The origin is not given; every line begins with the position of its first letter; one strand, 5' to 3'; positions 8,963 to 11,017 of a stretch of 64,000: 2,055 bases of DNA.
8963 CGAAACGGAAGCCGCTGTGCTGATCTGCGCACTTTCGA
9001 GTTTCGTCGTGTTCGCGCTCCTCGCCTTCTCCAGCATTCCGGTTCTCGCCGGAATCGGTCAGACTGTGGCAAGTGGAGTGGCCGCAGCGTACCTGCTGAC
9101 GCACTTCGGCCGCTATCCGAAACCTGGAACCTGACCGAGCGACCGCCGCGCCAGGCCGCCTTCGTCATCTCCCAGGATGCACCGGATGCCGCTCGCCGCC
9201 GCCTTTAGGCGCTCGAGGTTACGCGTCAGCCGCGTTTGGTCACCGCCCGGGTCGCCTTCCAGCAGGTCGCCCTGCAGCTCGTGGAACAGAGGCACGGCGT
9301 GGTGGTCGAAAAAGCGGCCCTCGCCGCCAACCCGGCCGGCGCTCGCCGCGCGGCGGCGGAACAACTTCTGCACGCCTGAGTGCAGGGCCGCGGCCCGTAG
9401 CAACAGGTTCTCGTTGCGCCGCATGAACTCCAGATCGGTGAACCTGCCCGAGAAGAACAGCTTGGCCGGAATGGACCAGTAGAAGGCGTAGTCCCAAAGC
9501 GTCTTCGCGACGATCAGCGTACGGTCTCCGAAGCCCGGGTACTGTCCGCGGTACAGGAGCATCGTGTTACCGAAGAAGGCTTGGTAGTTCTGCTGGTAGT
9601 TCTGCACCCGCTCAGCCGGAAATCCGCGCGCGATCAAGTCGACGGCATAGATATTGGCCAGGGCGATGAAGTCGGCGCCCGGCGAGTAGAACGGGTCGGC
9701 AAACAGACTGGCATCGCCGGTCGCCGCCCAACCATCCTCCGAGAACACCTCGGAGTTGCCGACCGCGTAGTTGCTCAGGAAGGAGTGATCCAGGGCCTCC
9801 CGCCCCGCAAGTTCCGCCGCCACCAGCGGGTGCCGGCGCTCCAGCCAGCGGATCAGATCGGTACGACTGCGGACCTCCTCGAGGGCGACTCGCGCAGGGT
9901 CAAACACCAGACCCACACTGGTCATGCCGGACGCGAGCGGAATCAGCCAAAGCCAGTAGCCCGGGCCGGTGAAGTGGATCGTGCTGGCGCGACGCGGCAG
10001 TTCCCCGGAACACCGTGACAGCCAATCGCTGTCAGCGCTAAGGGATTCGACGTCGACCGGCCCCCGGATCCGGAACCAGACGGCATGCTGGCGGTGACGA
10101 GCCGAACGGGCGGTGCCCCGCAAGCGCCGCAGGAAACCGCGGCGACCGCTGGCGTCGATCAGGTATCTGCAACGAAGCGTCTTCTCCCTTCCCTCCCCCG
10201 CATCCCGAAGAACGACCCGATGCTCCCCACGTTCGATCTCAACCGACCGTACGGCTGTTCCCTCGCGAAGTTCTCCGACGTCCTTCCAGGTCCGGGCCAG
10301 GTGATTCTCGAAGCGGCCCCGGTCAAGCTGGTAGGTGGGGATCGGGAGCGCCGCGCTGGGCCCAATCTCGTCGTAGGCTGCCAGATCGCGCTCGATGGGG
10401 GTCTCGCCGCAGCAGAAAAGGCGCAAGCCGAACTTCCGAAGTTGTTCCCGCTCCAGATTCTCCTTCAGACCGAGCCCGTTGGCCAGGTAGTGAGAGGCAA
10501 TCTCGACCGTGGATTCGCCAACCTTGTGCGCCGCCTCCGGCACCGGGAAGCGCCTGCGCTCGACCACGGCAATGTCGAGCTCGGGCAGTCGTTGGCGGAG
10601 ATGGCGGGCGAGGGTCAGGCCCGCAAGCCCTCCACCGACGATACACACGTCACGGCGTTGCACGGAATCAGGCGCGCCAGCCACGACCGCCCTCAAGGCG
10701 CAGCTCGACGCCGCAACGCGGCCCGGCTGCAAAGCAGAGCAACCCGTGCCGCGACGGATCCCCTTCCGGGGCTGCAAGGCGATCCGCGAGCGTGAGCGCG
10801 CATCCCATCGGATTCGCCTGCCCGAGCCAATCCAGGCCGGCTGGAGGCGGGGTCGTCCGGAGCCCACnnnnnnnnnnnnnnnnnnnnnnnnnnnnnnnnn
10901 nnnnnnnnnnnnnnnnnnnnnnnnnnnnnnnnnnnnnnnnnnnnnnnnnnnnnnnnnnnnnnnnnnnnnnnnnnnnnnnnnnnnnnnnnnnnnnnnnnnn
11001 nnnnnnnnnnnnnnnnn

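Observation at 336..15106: Aryl-polyene (xanthomonadin/APE-type) biosynthetic gene cluster carrying an embedded flavin-dependent halogenase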

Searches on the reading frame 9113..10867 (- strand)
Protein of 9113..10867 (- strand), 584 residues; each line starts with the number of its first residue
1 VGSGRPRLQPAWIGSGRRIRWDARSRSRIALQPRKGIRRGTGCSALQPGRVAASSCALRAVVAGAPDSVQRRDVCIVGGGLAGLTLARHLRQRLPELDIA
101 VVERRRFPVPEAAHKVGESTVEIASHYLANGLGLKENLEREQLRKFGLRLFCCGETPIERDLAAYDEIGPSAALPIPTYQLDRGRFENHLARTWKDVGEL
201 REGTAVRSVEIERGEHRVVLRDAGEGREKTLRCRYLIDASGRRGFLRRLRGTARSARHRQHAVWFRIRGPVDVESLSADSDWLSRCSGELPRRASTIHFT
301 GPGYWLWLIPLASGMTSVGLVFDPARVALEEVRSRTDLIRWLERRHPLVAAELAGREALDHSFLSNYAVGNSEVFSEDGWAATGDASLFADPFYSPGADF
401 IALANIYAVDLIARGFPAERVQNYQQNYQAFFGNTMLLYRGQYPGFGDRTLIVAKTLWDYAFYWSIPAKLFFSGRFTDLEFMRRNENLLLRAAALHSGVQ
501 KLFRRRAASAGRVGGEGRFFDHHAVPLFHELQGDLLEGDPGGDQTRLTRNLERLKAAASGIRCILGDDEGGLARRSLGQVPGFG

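Call 4: search_protein_families(library=pfam, proteins=[window:9113-10867:-], max_evalue=0.01)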
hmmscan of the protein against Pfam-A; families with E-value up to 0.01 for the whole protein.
window:9113-10867:- (584 aa): 8 families
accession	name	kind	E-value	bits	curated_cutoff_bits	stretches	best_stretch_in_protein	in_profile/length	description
PF04820.20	Trp_halogenase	-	8.1e-17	61.6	21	2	178-425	152-363/458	Tryptophan halogenase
PF01494.25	FAD_binding_3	-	7.9e-14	52.1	22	1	73-286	3-204/349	FAD binding domain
PF01266.30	DAO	-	2.8e-08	34.1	27.9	1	73-108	1-34/353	FAD dependent oxidoreductase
PF07992.20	Pyr_redox_2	-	2.9e-07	30.7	26.1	1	73-252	2-119/291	Pyridine nucleotide-disulphide oxidoreductase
PF05834.18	Lycopene_cycl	-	3.5e-06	26.8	23.4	1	73-103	1-31/380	Lycopene cyclase protein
PF13450.12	NAD_binding_8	-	9.8e-06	26.2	21.9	1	76-108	1-31/68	NAD(P)-binding Rossmann-like domain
PF01946.23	Thi4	-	0.00011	22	26.2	1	70-105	16-50/235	Thi4 family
PF13454.12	NAD_binding_9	-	0.00071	20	21.8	1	76-113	2-40/155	FAD-NAD(P)-binding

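Call 13: find_homologous_proteins(query=window:9113-10663:-, max_evalue=1e-10)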
Query window:9113-10663:- (516 aa): 5483 proteins with E <= 1e-10 among 8000 candidates; the best 120 are listed.
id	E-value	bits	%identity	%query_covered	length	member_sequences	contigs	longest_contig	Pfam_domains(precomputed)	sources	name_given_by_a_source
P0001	0.0e+0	1176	100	100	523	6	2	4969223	PF01266.31,PF13450.13,PF07992.21,PF04820.21,PF05834.19,PF01494.26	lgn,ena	-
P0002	0.0e+0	1042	88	100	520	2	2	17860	PF01266.31,PF13450.13,PF07992.21,PF04820.21,PF01494.26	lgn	-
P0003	0.0e+0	1040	88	100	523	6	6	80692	PF01266.31,PF13450.13,PF07992.21,PF04820.21,PF05834.19,PF01494.26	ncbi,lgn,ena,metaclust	metaclust:\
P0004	0.0e+0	1009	85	100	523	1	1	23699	PF01266.31,PF13450.13,PF07992.21,PF04820.21,PF05834.19,PF01494.26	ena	-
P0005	4.1e-292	987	84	100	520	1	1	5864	PF01266.31,PF13450.13,PF07992.21,PF04820.21,PF05834.19,PF01494.26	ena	-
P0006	7.0e-291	983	83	100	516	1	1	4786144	PF01266.31,PF13450.13,PF07992.21,PF04820.21,PF01494.26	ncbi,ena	-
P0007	1.0e-287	973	83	100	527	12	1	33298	PF01266.31,PF04820.21,PF05834.19,PF01494.26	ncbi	-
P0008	8.6e-285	963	82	100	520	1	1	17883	PF01266.31,PF13450.13,PF04820.21,PF05834.19,PF01494.26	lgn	-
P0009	1.6e-274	929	80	100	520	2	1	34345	PF01266.31,PF13450.13,PF07992.21,PF04820.21,PF05834.19,PF01494.26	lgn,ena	-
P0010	1.1e-214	732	63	99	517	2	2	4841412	PF01266.31,PF04820.21,PF01494.26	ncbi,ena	-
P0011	4.2e-214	730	64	99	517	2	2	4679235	PF01266.31,PF04820.21,PF01494.26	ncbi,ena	-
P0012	1.6e-211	721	63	99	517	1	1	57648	PF01266.31,PF13450.13,PF04820.21,PF01494.26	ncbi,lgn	-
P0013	2.1e-208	711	61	99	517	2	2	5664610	PF01266.31,PF13450.13,PF07992.21,PF04820.21,PF01494.26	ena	-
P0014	7.0e-208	709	63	96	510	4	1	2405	PF01266.31,PF13450.13,PF07992.21,PF04820.21,PF05834.19,PF01494.26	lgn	-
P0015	8.0e-208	709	61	100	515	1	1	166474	PF01266.31,PF13450.13,PF07992.21,PF04820.21,PF05834.19,PF01494.26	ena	-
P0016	7.9e-203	693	60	99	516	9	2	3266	PF01266.31,PF13450.13,PF07992.21,PF04820.21,PF05834.19,PF01494.26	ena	-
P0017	8.0e-203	693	60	100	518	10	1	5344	PF04820.21,PF01494.26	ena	-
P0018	4.6e-202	690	60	100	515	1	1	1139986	PF01266.31,PF13450.13,PF04820.21,PF01494.26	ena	-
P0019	1.2e-201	689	61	100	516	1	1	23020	PF01266.31,PF04820.21,PF01494.26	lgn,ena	-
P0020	6.5e-200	683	60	99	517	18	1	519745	PF13450.13,PF04820.21,PF05834.19,PF01494.26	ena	-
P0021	1.1e-199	682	60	99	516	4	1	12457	PF01266.31,PF13450.13,PF04820.21,PF05834.19,PF01494.26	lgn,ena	-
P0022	6.6e-199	680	60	99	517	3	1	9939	PF01266.31,PF13450.13,PF04820.21,PF05834.19,PF01494.26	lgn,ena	-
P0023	9.2e-198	676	61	97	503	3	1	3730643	PF04820.21,PF01494.26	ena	-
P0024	2.6e-197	675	62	99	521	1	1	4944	PF01266.31,PF13450.13,PF04820.21,PF05834.19,PF01494.26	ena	-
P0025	2.6e-195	668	60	95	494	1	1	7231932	PF04820.21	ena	-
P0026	1.1e-194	666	60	100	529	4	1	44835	PF01266.31,PF13450.13,PF07992.21,PF04820.21,PF05834.19,PF01494.26,PF12831.14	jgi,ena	jgi:flavin-dependent dehydrogenase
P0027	2.4e-192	658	59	99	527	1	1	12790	PF01266.31,PF13450.13,PF07992.21,PF04820.21,PF05834.19,PF01494.26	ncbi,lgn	ncbi:MAG: tryptophan 7-halogenase [Pseudomonadota bacterium]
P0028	7.7e-192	657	58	97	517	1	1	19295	PF01266.31,PF04820.21,PF05834.19,PF01494.26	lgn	-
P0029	2.6e-186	638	58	99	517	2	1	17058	PF01266.31,PF13450.13,PF04820.21,PF05834.19,PF01494.26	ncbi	-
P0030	1.5e-185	636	57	99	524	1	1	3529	PF01266.31,PF13450.13,PF04820.21,PF05834.19,PF01494.26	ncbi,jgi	-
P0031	2.2e-185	635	57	100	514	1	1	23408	PF01266.31,PF13450.13,PF04820.21,PF05834.19,PF01494.26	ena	-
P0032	2.1e-184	632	56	99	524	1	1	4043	PF01266.31,PF13450.13,PF04820.21,PF05834.19,PF01494.26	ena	-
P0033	8.2e-184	630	57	99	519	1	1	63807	PF01266.31,PF13450.13,PF04820.21,PF05834.19,PF01494.26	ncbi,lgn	ncbi:MAG: NAD(P)/FAD-dependent oxidoreductase [Pseudomonadales bacterium]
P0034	1.2e-183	630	56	97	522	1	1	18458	PF01266.31,PF04820.21,PF05834.19,PF01494.26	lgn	-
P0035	4.5e-183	628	54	100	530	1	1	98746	PF01266.31,PF04820.21,PF01494.26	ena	-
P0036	1.2e-182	626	56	99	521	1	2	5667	PF01266.31,PF04820.21,PF05834.19,PF01494.26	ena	-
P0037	3.1e-181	622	56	100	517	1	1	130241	PF01266.31,PF13450.13,PF04820.21,PF01494.26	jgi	jgi:flavin-dependent dehydrogenase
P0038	6.8e-181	620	57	98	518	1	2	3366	PF01266.31,PF13450.13,PF07992.21,PF04820.21,PF05834.19,PF01494.26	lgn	-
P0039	1.2e-180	620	56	99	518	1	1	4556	PF01266.31,PF04820.21,PF05834.19,PF01494.26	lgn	-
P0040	3.3e-180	618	56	99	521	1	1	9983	PF01946.24,PF01266.31,PF13450.13,PF07992.21,PF04820.21,PF05834.19,PF01494.26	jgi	jgi:flavin-dependent dehydrogenase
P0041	5.8e-180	617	59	95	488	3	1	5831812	PF04820.21,PF01494.26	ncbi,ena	-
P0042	7.5e-180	617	58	95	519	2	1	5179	PF01266.31,PF04820.21,PF05834.19,PF01494.26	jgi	jgi:flavin-dependent dehydrogenase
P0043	1.6e-179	616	56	99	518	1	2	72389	PF01266.31,PF13450.13,PF04820.21,PF05834.19,PF01494.26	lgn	-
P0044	9.6e-179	613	55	100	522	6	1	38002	PF01266.31,PF13450.13,PF04820.21,PF05834.19,PF01494.26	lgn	-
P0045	4.0e-178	611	55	99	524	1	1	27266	PF01266.31,PF04820.21,PF01494.26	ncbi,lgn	-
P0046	1.1e-177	610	57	97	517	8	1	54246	PF01946.24,PF01266.31,PF07992.21,PF04820.21,PF05834.19,PF01494.26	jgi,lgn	-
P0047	2.9e-177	608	55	97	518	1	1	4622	PF01266.31,PF13450.13,PF07992.21,PF04820.21,PF05834.19,PF01494.26,PF12831.14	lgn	-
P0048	5.5e-177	608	56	97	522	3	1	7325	PF01946.24,PF01266.31,PF04820.21,PF05834.19,PF01494.26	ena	-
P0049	4.1e-176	605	54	100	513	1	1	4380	PF01946.24,PF01266.31,PF13450.13,PF07992.21,PF04820.21,PF05834.19,PF01494.26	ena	-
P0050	1.8e-175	603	54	99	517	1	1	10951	PF01266.31,PF13450.13,PF04820.21,PF05834.19,PF01494.26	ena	-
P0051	3.2e-175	602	54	100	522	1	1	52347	PF01266.31,PF04820.21,PF05834.19,PF01494.26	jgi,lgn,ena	-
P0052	4.2e-175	601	54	100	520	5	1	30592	PF01266.31,PF13450.13,PF07992.21,PF04820.21,PF05834.19,PF01494.26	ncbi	ncbi:MAG: FAD-dependent oxidoreductase [Pseudomonadota bacterium]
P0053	2.4e-174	599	55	97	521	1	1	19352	PF01266.31,PF13450.13,PF04820.21,PF05834.19,PF01494.26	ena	-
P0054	3.1e-174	598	54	99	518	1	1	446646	PF01266.31,PF04820.21,PF05834.19,PF01494.26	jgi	-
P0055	4.3e-173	595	56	96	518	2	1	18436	PF04820.21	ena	-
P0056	7.0e-173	594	57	96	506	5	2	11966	PF04820.21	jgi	-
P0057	8.0e-173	594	53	99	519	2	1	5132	PF01266.31,PF13450.13,PF07992.21,PF04820.21,PF05834.19,PF01494.26,PF12831.14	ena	-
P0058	1.7e-172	593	55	95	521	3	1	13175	PF01266.31,PF04820.21,PF05834.19,PF01494.26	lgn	-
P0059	2.0e-172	592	54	97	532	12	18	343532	PF01266.31,PF13450.13,PF07992.21,PF04820.21,PF05834.19,PF01494.26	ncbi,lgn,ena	-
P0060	2.0e-172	592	54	97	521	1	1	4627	PF01266.31,PF04820.21,PF05834.19,PF01494.26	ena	-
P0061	3.1e-172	592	54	100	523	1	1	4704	PF01266.31,PF07992.21,PF04820.21,PF05834.19,PF01494.26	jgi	-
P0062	1.3e-171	590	55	97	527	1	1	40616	PF01266.31,PF07992.21,PF04820.21,PF05834.19,PF01494.26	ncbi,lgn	-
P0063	1.7e-171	589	56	94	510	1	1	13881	PF04820.21,PF05834.19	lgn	-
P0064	2.2e-171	589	54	97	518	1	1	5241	PF01266.31,PF04820.21,PF05834.19,PF01494.26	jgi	jgi:flavin-dependent dehydrogenase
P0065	3.0e-171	589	57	92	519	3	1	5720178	PF01266.31,PF13450.13,PF04820.21,PF05834.19,PF01494.26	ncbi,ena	-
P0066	2.4e-170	586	53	96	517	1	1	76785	PF01266.31,PF04820.21,PF05834.19,PF01494.26,PF12831.14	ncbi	-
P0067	3.5e-170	585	53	99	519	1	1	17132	PF01266.31,PF13450.13,PF07992.21,PF04820.21,PF05834.19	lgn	-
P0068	7.1e-170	584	53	97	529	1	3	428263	PF01266.31,PF04820.21,PF05834.19,PF01494.26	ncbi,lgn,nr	ncbi:MAG: NAD(P)/FAD-dependent oxidoreductase [Pseudomonadaceae bacterium]|nr:NAD(P)/FAD-dependent o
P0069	1.6e-169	583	56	94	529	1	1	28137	PF01266.31,PF04820.21,PF05834.19,PF01494.26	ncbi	-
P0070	1.6e-169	583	55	95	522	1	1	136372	PF01266.31,PF13450.13,PF07992.21,PF04820.21,PF05834.19,PF01494.26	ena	-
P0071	3.6e-169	582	51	100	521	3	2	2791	PF01266.31,PF04820.21,PF05834.19,PF01494.26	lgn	-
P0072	6.0e-169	581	54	99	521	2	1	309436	PF01266.31,PF04820.21,PF01494.26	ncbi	ncbi:MAG: tryptophan 7-halogenase [Pseudomonadales bacterium]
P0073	8.4e-169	581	54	98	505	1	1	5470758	PF04820.21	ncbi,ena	-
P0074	1.2e-168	580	55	97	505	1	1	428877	PF04820.21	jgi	-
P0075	3.5e-168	578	52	97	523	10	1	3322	PF01266.31,PF04820.21,PF05834.19,PF01494.26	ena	-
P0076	5.8e-168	578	56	94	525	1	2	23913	PF01266.31,PF04820.21,PF01494.26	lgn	-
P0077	8.4e-168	577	52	95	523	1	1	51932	PF01266.31,PF13450.13,PF04820.21,PF05834.19,PF01494.26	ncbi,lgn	-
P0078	1.2e-167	577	53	95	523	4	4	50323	PF01266.31,PF13450.13,PF07992.21,PF04820.21,PF05834.19,PF01494.26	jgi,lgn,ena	-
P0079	3.0e-167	575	53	98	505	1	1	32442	PF04820.21,PF01494.26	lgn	-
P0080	3.2e-167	575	55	94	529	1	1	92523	PF01266.31,PF04820.21,PF05834.19,PF01494.26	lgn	-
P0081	4.8e-167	575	53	96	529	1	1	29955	PF01266.31,PF04820.21,PF05834.19,PF01494.26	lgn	-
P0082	7.6e-167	574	54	91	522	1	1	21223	PF01266.31,PF04820.21,PF05834.19,PF01494.26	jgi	jgi:2-polyprenyl-6-methoxyphenol hydroxylase-like FAD-dependent oxidoreductase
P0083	7.9e-167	574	56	93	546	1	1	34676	PF01266.31,PF13450.13,PF04820.21,PF01494.26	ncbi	ncbi:MAG: NAD(P)/FAD-dependent oxidoreductase [Pseudomonadota bacterium]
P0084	3.2e-165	569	52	98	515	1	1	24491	PF01266.31,PF04820.21,PF05834.19,PF01494.26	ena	-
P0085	3.7e-165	568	52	97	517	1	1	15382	PF01946.24,PF01266.31,PF13450.13,PF07992.21,PF04820.21,PF01494.26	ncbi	-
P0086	4.0e-165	568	54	94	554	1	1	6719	PF01266.31,PF13450.13,PF04820.21,PF05834.19,PF01494.26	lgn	-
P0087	7.2e-165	568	52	95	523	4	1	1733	PF01266.31,PF04820.21,PF05834.19,PF01494.26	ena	-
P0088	1.8e-163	563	54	97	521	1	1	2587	PF01266.31,PF13450.13,PF04820.21,PF01494.26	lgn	-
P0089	2.2e-163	563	53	96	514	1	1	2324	PF01266.31,PF13450.13,PF04820.21,PF01494.26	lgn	-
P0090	9.2e-163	561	54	92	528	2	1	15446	PF01266.31,PF07992.21,PF04820.21,PF05834.19,PF01494.26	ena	-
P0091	7.1e-162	558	53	96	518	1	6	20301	PF01266.31,PF13450.13,PF07992.21,PF04820.21,PF05834.19,PF01494.26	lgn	-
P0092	1.7e-160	553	52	100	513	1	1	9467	PF01266.31,PF13450.13,PF04820.21,PF01494.26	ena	-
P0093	2.2e-160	553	52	93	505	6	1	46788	PF04820.21,PF01494.26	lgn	-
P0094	4.1e-160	552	52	100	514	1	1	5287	PF04820.21,PF01494.26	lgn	-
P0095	8.1e-160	551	52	95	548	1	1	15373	PF01266.31,PF04820.21,PF05834.19,PF01494.26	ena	-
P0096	8.2e-160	551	52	96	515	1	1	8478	PF01266.31,PF13450.13,PF04820.21,PF05834.19,PF01494.26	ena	-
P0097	1.7e-159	550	53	96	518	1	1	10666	PF01266.31,PF04820.21,PF05834.19,PF01494.26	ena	-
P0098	1.3e-158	547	53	96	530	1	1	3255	PF01266.31,PF04820.21,PF01494.26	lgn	-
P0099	5.1e-158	545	55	88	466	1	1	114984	PF04820.21,PF01494.26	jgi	-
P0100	7.5e-153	528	49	99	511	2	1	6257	PF01266.31,PF13450.13,PF04820.21,PF05834.19,PF01494.26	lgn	-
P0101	6.5e-152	525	49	99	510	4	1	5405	PF01266.31,PF13450.13,PF07992.21,PF04820.21,PF05834.19,PF01494.26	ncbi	-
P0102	6.8e-152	525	50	100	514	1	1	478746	PF01266.31,PF04820.21,PF01494.26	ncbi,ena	-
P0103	2.2e-151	523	55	80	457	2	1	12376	PF01266.31,PF13450.13,PF07992.21,PF04820.21,PF05834.19,PF01494.26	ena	-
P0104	2.4e-144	500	65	66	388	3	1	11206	PF01266.31,PF13450.13,PF04820.21,PF05834.19,PF01494.26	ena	-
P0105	2.4e-142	493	47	96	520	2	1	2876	PF01266.31,PF13450.13,PF04820.21,PF05834.19,PF01494.26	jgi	jgi:flavin-dependent dehydrogenase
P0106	1.8e-140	487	49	92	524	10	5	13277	PF01266.31,PF13450.13,PF04820.21,PF05834.19,PF01494.26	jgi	jgi:flavin-dependent dehydrogenase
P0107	2.5e-140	487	46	96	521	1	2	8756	PF01266.31,PF13450.13,PF07992.21,PF04820.21,PF05834.19,PF01494.26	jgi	jgi:flavin-dependent dehydrogenase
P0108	3.2e-140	486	49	91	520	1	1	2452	PF01266.31,PF04820.21,PF05834.19,PF01494.26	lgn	-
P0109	2.0e-139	484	48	90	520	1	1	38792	PF01266.31,PF00890.31,PF04820.21,PF05834.19,PF01494.26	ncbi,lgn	ncbi:MAG: NAD(P)/FAD-dependent oxidoreductase [Gammaproteobacteria bacterium]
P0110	2.4e-139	483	49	97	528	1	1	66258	PF01266.31,PF04820.21,PF01494.26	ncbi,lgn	ncbi:tryptophan 7-halogenase [soil metagenome]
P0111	5.8e-138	479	46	99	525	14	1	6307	PF01266.31,PF13450.13,PF07992.21,PF04820.21,PF05834.19,PF01494.26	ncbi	-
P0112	1.7e-134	467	46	97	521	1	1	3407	PF01266.31,PF13450.13,PF04820.21,PF05834.19,PF01494.26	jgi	jgi:flavin-dependent dehydrogenase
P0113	4.1e-132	459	45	99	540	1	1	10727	PF01266.31,PF13450.13,PF00890.31,PF07992.21,PF04820.21,PF05834.19,PF01494.26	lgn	-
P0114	4.1e-132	459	49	84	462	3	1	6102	PF01266.31,PF04820.21,PF05834.19,PF01494.26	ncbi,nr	ncbi:MAG: tryptophan 7-halogenase, partial [Gammaproteobacteria bacterium]|nr:tryptophan 7-halogenas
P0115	6.2e-132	459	47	96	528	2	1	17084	PF01266.31,PF13450.13,PF04820.21,PF05834.19,PF01494.26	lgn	-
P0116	1.4e-131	458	45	94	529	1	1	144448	PF01266.31,PF04820.21,PF01494.26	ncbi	-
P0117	5.0e-131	456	45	93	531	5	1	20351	PF04820.21,PF01494.26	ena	-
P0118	7.2e-131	455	44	98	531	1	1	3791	PF01266.31,PF13450.13,PF04820.21,PF01494.26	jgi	-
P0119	1.8e-130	454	47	97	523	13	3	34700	PF01266.31,PF13450.13,PF07992.21,PF04820.21,PF05834.19,PF01494.26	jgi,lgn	jgi:flavin-dependent dehydrogenase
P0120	4.6e-130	453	44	96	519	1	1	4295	PF01266.31,PF13450.13,PF04820.21,PF05834.19,PF01494.26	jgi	jgi:flavin-dependent dehydrogenase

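Call 14: find_related_loci(query=window:9113-10663:-, collection=genome_contigs, flank=10000)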
Query window:9113-10663:- (516 aa) in genome_contigs; peptide patterns used: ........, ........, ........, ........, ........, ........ (x = any residue, [..] = any of these).
188 stretches matched a pattern; 10 encode a relative of the query (tblastn E <= 1e-3); 10 distinct loci.
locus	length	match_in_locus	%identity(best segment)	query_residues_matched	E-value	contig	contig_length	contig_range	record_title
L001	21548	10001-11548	88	1-516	0e+0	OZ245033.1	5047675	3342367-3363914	MAG: Candidatus Multivorans sp. isolate ccabee53-d9e3-4e52-b566-adb1483e4997 genome assembly, chromosome: 1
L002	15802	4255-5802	83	1-516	0e+0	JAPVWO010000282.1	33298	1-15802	MAG: Candidatus Multivorans thiocomprendens isolate r_rhhh15 Seq282, whole genome shotgun sequence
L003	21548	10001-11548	83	1-516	0e+0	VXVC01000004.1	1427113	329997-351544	MAG: Holophagales bacterium isolate SB0667_bin_1 NODE_1_length_1427113_cov_24.092931, whole genome shotgun sequence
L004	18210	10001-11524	55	1-509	0e+0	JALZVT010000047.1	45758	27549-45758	MAG: Pseudomonadales bacterium isolate g3_MAG_00001 g3_MAG_00001_000000000047, whole genome shotgun sequence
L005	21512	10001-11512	57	1-505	0e+0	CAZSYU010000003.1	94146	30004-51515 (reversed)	MAG TPA_asm: uncultured Pseudomonadales bacterium isolate SRP114822_co2_32 genome assembly, contig: NODE_145_length_9414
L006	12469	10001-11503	55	2-503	1e-176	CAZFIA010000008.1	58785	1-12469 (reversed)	MAG TPA_asm: uncultured Pseudomonadales bacterium isolate SRP114822_co3_70 genome assembly, contig: NODE_11_length_58785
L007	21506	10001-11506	54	1-503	3e-175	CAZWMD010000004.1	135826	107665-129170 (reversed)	MAG TPA_asm: uncultured Pseudomonadales bacterium isolate binchicken_co366_65 genome assembly, contig: NODE_36_length_13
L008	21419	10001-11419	57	5-479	1e-171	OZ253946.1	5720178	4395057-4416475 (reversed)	MAG: Pseudomonadales bacterium isolate 926f935b-df41-466c-a5c1-31c2d9e2efa3 genome assembly, chromosome: 1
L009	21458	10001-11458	56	5-488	3e-165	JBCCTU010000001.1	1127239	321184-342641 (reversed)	MAG: Pseudomonadota bacterium isolate P01_D01_bin.88 k141_1407048_length_1127239_cov_19.7608, whole genome shotgun seque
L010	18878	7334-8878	55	1-512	1e-175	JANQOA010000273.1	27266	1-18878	MAG: Pseudomonadales bacterium isolate IP29b_bin.118 k99_675866, whole genome shotgun sequence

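Call 19: search_protein_families(library=ncbifam, proteins=[window:9113-10663:-], max_evalue=0.01)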
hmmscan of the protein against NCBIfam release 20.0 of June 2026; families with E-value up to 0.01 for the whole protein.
window:9113-10663:- (516 aa): 36 families (the best 25 are shown)
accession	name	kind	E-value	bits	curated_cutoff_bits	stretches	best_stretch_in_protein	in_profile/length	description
NF033113.0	halo_ClmS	equivalog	3.8e-19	68.6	900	1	3-346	2-326/570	chloramphenicol-biosynthetic FADH2-dependent halogenase CmlS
TIGR02032.1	GG-red-SF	subfamily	8.2e-17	61.8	158.8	1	5-342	2-295/297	geranylgeranyl reductase family protein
NF049967.1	QhpG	equivalog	3e-16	59.4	240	1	111-329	80-271/423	flavin-dependent monooxygenase QhpG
NF038171.1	maturase_LodB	equivalog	9.3e-13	48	400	1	5-366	1-336/361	lysine-epsilon-oxidase maturase LodB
NF038174.1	maturase_GoxB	equivalog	2.3e-11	43.4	400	1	5-330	2-296/358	glycine oxidase maturase GoxB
TIGR01988.1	Ubi-OHases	subfamily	7.6e-08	31.6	224.65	1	5-199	1-189/387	ubiquinone biosynthesis hydroxylase, UbiH/UbiF/VisC/COQ6 family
NF005612.0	PRK07364.1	equivalog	1.9e-07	30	487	1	3-183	18-188/415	FAD-dependent hydroxylase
NF006593.0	PRK09126.1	equivalog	1.4e-06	27.4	420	1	2-189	3-181/393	5-demethoxyubiquinol-8 5-hydroxylase UbiM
NF004832.0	PRK06184.1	subfamily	2.1e-06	26.8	476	1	2-192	5-187/506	hypothetical protein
NF004829.0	PRK06183.1-3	subfamily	2.2e-06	26.7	390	1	2-239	7-234/520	bifunctional 3-(3-hydroxy-phenyl)propionate/3-hydroxycinnamic acid hydroxylase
NF005720.0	PRK07538.1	subfamily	2.7e-06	26.6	400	1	4-180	3-171/418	hypothetical protein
TIGR01790.1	carotene-cycl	subfamily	8.4e-06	25.2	209.5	0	5-36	1-30/387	lycopene cyclase family protein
NF045577.1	FAD_mono_MbnF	equivalog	9.5e-06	24.4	800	1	2-184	3-184/531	methanobactin biosynthesis FAD monooxygenase MbnF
TIGR01984.1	UbiH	equivalog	1.2e-05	24.4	392.2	1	5-72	1-67/382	2-octaprenyl-6-methoxyphenyl hydroxylase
NF046068.1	AkvoneHdxseDnrF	equivalog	3.1e-05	23.1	650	1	6-187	1-181/439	aklavinone 12-hydroxylase DnrF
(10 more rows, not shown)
